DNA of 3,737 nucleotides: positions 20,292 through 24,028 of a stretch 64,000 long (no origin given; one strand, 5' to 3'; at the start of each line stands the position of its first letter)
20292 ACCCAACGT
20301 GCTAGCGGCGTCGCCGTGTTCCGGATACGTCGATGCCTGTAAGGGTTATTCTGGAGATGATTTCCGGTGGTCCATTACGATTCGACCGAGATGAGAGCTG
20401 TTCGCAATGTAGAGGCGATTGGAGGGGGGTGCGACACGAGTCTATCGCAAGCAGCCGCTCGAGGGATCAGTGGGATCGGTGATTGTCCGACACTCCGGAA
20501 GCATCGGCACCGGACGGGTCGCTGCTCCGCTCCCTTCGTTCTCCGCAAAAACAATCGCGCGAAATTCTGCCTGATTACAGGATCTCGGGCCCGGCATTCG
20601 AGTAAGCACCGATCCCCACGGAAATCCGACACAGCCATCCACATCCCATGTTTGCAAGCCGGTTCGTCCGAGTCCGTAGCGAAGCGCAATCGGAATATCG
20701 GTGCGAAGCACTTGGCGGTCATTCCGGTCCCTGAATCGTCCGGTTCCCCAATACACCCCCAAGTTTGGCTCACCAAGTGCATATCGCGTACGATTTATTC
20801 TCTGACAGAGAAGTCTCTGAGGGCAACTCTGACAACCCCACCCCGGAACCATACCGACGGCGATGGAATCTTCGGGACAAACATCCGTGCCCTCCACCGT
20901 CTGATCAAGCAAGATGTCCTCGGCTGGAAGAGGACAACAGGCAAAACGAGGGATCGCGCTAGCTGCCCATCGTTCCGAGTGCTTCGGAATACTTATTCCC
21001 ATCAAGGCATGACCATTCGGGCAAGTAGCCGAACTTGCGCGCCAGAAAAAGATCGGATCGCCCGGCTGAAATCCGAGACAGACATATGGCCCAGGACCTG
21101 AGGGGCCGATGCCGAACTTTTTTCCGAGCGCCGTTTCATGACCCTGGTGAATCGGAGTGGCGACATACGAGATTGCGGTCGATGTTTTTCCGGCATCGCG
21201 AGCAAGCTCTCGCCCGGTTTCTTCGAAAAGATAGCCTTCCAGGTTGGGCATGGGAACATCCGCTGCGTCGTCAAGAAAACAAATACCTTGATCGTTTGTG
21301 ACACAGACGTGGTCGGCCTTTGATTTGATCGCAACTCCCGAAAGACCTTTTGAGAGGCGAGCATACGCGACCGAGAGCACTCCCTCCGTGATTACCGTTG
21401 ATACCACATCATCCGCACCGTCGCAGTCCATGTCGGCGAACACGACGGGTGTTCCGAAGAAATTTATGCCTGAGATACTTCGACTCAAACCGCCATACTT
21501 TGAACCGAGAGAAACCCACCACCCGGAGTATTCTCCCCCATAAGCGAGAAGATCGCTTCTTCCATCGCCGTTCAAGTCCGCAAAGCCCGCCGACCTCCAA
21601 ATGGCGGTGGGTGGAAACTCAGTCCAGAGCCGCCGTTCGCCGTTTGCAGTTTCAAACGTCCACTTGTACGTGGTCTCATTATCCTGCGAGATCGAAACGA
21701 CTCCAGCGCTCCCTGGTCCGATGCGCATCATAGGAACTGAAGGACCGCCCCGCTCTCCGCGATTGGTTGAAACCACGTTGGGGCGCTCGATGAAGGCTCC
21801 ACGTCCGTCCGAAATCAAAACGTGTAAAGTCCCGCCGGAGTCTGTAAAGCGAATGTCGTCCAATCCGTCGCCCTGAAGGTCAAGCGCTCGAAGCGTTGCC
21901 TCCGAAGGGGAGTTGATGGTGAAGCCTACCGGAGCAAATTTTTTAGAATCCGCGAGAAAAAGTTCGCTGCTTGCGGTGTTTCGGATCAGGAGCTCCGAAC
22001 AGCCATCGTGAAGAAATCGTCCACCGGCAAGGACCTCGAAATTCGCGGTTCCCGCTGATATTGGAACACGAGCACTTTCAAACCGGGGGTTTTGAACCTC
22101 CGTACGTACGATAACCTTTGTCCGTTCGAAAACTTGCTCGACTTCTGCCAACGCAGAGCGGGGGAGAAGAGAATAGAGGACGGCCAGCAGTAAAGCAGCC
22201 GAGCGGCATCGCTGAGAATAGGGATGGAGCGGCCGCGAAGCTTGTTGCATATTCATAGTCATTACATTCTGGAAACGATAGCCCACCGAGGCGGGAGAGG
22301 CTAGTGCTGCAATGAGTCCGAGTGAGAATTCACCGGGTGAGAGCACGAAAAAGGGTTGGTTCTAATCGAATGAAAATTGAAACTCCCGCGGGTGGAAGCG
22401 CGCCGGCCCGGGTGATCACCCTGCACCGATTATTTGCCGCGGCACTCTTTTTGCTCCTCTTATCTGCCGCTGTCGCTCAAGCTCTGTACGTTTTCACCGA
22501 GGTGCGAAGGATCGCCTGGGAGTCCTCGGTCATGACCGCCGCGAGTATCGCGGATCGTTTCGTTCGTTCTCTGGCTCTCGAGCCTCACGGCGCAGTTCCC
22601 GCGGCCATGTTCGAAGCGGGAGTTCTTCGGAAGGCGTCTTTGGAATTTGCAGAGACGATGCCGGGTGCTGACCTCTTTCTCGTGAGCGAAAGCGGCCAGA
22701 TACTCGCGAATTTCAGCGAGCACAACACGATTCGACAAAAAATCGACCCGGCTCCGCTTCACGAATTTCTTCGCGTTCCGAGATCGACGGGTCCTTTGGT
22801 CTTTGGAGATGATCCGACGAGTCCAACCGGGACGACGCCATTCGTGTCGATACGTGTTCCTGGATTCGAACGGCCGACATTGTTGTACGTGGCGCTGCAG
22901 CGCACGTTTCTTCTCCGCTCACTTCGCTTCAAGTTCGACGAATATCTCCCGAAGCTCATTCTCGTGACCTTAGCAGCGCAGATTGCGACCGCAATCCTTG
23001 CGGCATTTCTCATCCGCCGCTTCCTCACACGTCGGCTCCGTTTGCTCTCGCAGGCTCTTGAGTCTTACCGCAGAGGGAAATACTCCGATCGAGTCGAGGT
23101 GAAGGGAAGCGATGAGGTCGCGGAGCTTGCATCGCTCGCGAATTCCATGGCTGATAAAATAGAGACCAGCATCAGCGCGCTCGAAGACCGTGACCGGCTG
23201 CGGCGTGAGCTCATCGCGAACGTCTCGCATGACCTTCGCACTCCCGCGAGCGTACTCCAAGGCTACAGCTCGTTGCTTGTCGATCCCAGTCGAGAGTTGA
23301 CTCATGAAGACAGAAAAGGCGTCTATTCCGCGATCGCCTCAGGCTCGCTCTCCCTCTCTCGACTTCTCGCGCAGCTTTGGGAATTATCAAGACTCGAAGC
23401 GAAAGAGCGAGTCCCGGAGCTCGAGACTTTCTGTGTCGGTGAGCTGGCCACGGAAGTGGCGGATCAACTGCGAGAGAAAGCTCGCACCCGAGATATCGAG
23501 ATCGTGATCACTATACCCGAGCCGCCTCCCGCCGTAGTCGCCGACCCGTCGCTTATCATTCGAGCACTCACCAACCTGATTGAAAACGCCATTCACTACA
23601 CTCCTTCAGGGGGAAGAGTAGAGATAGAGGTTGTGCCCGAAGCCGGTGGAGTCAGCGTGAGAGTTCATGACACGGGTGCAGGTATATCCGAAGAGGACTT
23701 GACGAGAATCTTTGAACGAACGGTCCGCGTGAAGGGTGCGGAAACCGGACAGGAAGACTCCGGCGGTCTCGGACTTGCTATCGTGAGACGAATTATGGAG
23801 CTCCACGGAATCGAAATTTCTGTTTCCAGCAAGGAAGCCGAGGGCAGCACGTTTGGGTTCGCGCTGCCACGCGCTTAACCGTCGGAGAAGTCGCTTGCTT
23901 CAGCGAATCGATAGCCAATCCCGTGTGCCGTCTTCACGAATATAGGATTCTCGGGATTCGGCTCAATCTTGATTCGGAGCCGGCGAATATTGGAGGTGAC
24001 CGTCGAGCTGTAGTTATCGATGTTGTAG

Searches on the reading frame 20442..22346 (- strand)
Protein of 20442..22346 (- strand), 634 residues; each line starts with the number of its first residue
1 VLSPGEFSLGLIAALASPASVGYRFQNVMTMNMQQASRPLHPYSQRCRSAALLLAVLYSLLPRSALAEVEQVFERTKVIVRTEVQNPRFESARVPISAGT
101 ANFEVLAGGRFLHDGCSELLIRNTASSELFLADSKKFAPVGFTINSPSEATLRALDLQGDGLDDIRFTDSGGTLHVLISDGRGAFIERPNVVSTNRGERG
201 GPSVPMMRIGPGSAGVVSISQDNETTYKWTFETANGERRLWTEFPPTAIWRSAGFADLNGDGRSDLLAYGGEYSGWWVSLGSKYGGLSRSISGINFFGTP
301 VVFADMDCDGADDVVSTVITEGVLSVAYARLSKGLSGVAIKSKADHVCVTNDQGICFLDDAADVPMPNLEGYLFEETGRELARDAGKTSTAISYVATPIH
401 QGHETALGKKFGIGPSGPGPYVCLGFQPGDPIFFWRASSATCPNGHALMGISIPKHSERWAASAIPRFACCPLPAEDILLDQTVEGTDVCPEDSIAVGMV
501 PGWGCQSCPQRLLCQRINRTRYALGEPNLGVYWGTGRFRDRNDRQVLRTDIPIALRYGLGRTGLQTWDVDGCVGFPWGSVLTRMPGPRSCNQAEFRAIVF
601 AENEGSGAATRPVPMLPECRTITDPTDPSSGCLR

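Call 22: search_protein_families(library=pfam, proteins=[window:20442-22346:-], max_evalue=0.001)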
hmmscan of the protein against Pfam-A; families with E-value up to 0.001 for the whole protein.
window:20442-22346:- (634 aa): 1 family
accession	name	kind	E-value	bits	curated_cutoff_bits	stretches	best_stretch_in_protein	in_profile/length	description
PF13517.12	FG-GAP_3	-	7.2e-10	39.8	26.9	1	257-315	1-60/61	FG-GAP-like repeat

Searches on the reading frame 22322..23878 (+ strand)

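Call 22: search_protein_families(library=pfam, proteins=[window:22322-23878:+], max_evalue=0.001)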
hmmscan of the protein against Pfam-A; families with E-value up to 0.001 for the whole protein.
window:22322-23878:+ (518 aa): 5 families
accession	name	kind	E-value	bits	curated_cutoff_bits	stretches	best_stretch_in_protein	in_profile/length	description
PF02518.31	HATPase_c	-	1.4e-25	90.3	26.4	1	408-517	2-109/111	Histidine kinase-, DNA gyrase B-, and HSP90-like ATPase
PF00512.31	HisKA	-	9.8e-11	42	26.9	1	294-360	2-65/66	His Kinase A (phospho-acceptor) domain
PF00672.30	HAMP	-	9.9e-08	32.6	25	1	230-281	1-52/53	HAMP domain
PF13581.12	HATPase_c_2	-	4.9e-07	30.2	27.4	1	415-495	39-112/127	Histidine kinase-like ATPase domain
PF13589.12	HATPase_c_3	-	0.00019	21.9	25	1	414-484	5-74/137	Histidine kinase-, DNA gyrase B-, and HSP90-like ATPase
